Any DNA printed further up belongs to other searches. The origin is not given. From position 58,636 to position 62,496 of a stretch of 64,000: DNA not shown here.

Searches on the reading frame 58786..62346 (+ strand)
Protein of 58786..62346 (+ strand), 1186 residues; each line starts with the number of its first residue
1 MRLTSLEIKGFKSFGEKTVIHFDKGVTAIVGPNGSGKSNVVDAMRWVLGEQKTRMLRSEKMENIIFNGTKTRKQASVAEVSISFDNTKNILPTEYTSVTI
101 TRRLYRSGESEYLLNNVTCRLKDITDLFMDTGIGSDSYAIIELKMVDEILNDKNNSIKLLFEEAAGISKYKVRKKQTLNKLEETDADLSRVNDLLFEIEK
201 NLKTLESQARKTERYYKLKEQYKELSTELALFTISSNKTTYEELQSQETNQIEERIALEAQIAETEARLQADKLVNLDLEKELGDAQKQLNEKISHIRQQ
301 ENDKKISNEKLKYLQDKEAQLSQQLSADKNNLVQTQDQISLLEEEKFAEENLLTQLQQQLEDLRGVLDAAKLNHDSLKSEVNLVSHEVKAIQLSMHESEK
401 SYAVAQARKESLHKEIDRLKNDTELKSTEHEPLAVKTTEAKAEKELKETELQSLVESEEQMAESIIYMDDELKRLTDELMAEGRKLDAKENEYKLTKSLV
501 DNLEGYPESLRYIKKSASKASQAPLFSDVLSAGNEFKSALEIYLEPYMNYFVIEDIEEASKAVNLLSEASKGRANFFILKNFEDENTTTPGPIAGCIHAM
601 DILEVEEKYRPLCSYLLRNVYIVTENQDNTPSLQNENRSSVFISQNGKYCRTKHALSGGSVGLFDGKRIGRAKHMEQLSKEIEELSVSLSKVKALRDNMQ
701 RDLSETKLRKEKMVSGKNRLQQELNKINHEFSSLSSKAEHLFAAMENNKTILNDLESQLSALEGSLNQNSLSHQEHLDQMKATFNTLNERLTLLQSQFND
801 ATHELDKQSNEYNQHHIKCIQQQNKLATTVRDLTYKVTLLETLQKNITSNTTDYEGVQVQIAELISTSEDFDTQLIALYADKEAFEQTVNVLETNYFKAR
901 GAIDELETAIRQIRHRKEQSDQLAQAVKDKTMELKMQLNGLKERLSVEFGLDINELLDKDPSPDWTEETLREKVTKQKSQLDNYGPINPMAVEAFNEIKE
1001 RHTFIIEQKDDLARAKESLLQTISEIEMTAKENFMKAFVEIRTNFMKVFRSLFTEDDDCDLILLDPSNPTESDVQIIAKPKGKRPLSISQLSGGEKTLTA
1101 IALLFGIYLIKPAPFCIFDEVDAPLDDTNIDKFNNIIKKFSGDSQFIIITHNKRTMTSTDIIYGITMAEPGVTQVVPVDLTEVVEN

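Call 27: search_protein_families(library=pfam, proteins=[window:58786-62346:+], max_evalue=0.00001)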
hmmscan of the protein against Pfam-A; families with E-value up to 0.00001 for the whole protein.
window:58786-62346:+ (1186 aa): 6 families
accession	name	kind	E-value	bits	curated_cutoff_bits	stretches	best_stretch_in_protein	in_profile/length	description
PF02463.25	SMC_N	-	2.4e-62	210.7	40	1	3-1173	2-219/220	RecF/RecN/SMC N terminal domain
PF13476.12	AAA_23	-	1.3e-19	72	27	1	5-227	1-188/201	AAA domain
PF06470.18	SMC_hinge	-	7.3e-15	55.8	22.5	1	527-624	9-107/116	SMC proteins Flexible Hinge Domain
PF13175.12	AAA_15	-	3.7e-13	50.3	32.1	1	1-328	1-292/374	AAA ATPase domain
PF13304.12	AAA_21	-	6.4e-13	49.9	27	0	26-51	1-29/304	AAA domain, putative AbiEii toxin, Type IV TA system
PF13555.12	AAA_29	-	1.2e-07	31.8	27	1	4-52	2-50/61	P-loop containing region of AAA domain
